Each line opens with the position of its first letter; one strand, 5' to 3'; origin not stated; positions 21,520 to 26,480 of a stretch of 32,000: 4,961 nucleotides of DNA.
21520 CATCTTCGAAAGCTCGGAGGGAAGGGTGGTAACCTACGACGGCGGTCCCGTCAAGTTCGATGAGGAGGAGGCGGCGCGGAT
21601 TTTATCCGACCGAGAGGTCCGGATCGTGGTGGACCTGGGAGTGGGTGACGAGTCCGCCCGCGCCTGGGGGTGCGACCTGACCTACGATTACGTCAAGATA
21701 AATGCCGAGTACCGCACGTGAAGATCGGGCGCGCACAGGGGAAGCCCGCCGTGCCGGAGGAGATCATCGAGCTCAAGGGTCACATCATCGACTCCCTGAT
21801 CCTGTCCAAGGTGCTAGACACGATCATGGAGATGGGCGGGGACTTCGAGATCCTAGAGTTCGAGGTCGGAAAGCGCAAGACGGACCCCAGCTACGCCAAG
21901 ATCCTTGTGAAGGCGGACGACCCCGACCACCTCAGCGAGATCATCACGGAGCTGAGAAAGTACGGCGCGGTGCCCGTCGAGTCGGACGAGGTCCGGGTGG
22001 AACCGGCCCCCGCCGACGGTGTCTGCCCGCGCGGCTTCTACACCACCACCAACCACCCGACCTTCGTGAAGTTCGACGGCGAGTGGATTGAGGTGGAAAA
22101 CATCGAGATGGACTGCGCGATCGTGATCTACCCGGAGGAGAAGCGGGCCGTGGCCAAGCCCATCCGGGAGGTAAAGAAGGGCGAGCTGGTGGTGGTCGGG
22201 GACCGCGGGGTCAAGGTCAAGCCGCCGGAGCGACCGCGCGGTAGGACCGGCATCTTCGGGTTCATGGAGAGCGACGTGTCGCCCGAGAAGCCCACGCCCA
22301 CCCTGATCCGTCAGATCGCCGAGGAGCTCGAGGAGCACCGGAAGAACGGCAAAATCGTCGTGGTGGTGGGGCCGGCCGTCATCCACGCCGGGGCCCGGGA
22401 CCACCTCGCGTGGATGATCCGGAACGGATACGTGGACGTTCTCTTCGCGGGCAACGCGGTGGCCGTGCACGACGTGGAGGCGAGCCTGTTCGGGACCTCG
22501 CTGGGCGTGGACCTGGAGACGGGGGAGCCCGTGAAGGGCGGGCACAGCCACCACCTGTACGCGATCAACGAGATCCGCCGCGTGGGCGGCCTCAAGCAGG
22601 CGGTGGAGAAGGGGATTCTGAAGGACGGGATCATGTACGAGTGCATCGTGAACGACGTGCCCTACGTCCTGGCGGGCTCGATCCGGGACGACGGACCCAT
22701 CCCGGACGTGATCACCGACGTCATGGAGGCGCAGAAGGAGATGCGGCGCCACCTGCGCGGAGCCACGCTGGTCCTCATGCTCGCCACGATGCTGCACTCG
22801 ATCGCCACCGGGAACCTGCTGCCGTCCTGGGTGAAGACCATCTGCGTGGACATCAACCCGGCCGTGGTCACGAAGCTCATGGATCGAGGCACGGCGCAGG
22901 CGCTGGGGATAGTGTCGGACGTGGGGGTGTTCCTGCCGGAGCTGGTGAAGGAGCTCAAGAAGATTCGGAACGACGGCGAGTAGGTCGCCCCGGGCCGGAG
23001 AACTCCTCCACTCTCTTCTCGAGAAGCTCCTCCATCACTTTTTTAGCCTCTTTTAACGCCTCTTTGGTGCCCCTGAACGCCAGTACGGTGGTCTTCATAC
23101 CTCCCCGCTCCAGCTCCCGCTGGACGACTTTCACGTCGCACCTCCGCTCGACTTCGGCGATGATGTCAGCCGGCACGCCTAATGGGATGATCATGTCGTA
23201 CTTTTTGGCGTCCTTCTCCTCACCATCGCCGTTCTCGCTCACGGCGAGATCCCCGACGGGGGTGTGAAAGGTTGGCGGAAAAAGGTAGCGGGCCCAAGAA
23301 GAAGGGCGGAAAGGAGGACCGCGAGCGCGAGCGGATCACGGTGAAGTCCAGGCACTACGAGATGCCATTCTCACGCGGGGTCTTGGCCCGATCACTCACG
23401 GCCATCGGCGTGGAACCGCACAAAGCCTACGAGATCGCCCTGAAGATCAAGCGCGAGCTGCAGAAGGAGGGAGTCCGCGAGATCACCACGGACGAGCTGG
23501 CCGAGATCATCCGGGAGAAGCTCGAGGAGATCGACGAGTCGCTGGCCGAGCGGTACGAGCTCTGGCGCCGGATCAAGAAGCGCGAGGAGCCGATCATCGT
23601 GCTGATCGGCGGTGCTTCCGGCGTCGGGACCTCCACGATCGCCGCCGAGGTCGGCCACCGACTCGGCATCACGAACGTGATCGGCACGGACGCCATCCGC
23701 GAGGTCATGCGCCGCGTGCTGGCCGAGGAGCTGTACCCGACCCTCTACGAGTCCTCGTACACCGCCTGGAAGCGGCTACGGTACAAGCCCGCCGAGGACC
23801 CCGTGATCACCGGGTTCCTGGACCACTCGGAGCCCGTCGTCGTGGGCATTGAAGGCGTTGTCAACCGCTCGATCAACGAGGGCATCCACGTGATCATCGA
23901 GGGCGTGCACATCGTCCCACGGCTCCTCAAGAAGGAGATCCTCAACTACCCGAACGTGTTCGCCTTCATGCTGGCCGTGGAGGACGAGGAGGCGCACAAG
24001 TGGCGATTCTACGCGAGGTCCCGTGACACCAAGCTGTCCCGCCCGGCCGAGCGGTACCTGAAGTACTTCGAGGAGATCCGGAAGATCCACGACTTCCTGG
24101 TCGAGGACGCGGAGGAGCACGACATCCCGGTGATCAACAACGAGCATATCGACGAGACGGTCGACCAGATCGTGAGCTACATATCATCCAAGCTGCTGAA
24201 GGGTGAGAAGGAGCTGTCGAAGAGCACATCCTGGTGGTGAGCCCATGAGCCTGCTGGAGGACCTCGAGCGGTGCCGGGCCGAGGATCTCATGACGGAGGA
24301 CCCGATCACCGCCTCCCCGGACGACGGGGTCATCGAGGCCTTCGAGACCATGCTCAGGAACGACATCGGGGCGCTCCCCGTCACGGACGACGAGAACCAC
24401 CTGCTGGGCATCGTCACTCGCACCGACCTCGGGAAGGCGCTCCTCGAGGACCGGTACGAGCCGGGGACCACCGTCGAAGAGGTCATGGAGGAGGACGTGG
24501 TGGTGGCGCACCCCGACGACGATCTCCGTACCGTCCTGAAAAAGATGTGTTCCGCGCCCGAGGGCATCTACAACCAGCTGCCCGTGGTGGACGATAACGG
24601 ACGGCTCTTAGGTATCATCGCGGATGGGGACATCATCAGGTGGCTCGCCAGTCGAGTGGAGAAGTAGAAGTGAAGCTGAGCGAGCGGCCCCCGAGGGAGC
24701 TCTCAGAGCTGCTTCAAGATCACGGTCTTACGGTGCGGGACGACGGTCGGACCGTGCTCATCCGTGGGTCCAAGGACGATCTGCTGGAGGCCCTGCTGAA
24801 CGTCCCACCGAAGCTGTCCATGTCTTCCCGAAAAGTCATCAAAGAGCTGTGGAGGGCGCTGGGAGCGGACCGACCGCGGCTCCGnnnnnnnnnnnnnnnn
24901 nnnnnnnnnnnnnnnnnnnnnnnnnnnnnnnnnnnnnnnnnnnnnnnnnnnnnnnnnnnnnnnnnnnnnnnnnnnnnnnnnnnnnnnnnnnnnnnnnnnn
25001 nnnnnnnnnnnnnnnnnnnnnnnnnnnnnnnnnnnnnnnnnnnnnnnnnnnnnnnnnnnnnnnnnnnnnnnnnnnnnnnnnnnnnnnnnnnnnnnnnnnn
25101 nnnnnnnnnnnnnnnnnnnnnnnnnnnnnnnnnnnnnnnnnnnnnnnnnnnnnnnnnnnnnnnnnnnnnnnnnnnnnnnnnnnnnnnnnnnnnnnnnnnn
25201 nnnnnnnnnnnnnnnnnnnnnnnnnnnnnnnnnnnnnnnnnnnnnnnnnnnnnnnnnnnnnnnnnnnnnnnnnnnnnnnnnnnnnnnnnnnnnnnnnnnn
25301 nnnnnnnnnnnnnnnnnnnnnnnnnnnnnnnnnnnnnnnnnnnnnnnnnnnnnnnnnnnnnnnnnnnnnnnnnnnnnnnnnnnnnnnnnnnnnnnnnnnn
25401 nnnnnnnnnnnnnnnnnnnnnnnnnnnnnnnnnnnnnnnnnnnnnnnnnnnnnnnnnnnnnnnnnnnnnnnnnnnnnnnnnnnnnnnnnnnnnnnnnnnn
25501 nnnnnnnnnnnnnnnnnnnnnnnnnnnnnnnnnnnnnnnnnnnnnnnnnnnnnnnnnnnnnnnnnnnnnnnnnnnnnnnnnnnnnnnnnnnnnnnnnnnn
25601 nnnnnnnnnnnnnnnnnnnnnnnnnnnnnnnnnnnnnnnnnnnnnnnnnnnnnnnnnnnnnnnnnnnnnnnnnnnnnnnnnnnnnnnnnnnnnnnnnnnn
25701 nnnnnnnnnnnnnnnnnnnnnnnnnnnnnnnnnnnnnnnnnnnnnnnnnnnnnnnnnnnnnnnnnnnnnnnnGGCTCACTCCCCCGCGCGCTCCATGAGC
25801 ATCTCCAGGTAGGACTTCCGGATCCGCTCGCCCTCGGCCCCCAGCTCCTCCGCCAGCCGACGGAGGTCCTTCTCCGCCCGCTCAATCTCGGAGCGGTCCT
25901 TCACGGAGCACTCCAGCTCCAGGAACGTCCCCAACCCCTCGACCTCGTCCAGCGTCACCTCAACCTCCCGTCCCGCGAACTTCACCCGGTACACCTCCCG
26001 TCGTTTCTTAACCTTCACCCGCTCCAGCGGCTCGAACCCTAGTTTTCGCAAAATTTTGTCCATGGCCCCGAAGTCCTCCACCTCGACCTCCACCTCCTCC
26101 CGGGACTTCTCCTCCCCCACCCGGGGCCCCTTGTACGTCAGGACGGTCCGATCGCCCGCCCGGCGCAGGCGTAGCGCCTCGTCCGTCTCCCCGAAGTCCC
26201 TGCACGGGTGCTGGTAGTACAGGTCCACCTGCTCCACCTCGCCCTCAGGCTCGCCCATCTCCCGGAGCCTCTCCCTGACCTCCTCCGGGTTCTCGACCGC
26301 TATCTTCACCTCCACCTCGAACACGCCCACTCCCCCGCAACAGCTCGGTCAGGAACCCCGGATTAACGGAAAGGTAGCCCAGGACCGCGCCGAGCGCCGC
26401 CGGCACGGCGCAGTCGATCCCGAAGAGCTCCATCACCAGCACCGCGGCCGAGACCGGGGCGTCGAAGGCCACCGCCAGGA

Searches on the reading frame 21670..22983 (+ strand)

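Call 16: search_protein_families(library=pfam, proteins=[window:21670-22983:+], max_evalue=0.001)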
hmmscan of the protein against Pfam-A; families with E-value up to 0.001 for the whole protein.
window:21670-22983:+ (437 aa): 4 families
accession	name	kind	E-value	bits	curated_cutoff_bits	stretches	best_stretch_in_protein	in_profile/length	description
PF21570.3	ArgZ-like_C_2nd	-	5.4e-109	363.3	27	1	214-425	1-213/213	Arginine dihydrolase ArgZ-like, C-terminal, Rossmann fold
PF04455.17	Saccharop_dh_N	-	3.2e-39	133.8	23.5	1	31-129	2-100/100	LOR/SDH bifunctional enzyme conserved region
PF21571.2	ArgZ-like_C_1st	-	1.1e-34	118.6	27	1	130-213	1-84/84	Arginine dihydrolase ArgZ-like, C-terminal, first region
PF00205.28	TPP_enzyme_M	-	0.00021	21.4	30.4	0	353-425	66-137/137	Thiamine pyrophosphate enzyme, central domain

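Call 98: search_protein_families(library=ncbifam, proteins=[window:21670-22983:+], max_evalue=0.001)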
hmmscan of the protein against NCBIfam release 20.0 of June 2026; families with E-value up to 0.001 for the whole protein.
window:21670-22983:+ (437 aa): 5 families
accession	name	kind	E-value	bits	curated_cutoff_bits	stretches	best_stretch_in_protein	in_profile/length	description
TIGR00300.1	TIGR00300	equivalog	1.9e-197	656.1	410.8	1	32-432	5-407/407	ornithine cyclodeaminase, nickel-pincer nucleotide-dependent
NF052231.1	bifunc_ArgZ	exception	4.3e-142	474.7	1025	1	21-432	276-695/696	bifunctional arginine dihydrolase/ornithine cyclodeaminase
NF052526.1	ODC_var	equivalog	2.9e-97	325.7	440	1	104-431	20-363/364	putative NPN-dependent ornithine cyclodeaminase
NF052581.1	GSU2086_dom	subfamily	1.9e-07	30.9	250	1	212-277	47-113/301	GSU2086 family protein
TIGR00321.1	dhys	equivalog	0.00018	20.9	304.25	1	217-279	37-98/301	deoxyhypusine synthase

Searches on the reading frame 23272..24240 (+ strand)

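Call 16: search_protein_families(library=pfam, proteins=[window:23272-24240:+], max_evalue=0.001)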
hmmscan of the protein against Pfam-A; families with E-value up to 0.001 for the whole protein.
window:23272-24240:+ (322 aa): 1 family
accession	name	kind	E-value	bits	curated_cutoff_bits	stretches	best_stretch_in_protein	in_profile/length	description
PF03477.21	ATP-cone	-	9.6e-12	45.7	25.8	1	24-103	4-87/88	ATP cone domain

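Call 98: search_protein_families(library=ncbifam, proteins=[window:23272-24240:+], max_evalue=0.001)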
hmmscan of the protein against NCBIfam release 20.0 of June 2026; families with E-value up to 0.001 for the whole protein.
window:23272-24240:+ (322 aa): 6 families
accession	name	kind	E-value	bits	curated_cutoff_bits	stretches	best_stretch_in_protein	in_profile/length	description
NF003259.0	PRK04220.1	equivalog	3.3e-136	453.6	343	1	19-321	3-305/306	2-phosphoglycerate kinase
NF008994.0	PRK12337.1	equivalog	4.1e-91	306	603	1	19-315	171-477/492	2-phosphoglycerate kinase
NF008995.0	PRK12338.1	equivalog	7.3e-56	189.9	434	1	106-306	3-204/319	hypothetical protein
NF008996.1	PRK12339.1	equivalog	4.1e-30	105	250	1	109-303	2-191/193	mevalonate-3-phosphate 5-kinase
NF005252.0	PRK06762.1-3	equivalog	0.00052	19.8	258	0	106-148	10-53/189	hypothetical protein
TIGR00064.1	ftsY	equivalog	0.00074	18.8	260.7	0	43-127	15-99/279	signal recognition particle-docking protein FtsY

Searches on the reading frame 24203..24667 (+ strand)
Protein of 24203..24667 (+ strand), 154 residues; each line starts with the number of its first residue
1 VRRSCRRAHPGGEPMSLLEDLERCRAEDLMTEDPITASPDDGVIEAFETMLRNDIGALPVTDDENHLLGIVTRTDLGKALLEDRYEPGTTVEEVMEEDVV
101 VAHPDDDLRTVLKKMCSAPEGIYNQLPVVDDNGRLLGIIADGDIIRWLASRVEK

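Call 83: search_protein_families(library=pfam, proteins=[window:24203-24667:+], max_evalue=0.001)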
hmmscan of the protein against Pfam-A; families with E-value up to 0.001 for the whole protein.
window:24203-24667:+ (154 aa): 1 family
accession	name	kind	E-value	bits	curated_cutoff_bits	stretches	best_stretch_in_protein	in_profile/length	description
PF00571.33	CBS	-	3.7e-33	114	24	2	27-81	2-56/57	CBS domain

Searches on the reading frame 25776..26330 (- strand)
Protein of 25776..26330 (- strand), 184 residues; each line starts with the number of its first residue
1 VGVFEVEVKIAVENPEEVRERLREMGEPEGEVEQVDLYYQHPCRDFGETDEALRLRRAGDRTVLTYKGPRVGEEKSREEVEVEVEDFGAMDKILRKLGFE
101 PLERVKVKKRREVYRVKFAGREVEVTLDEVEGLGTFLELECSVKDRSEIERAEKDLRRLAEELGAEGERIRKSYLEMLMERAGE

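Call 16: search_protein_families(library=pfam, proteins=[window:25776-26330:-], max_evalue=0.001)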
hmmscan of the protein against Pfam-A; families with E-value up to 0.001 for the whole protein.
window:25776-26330:- (184 aa): 1 family
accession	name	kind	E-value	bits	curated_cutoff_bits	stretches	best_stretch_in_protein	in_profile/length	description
PF01928.26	CYTH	-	2.3e-35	122.5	23.2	1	5-174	3-179/179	CYTH domain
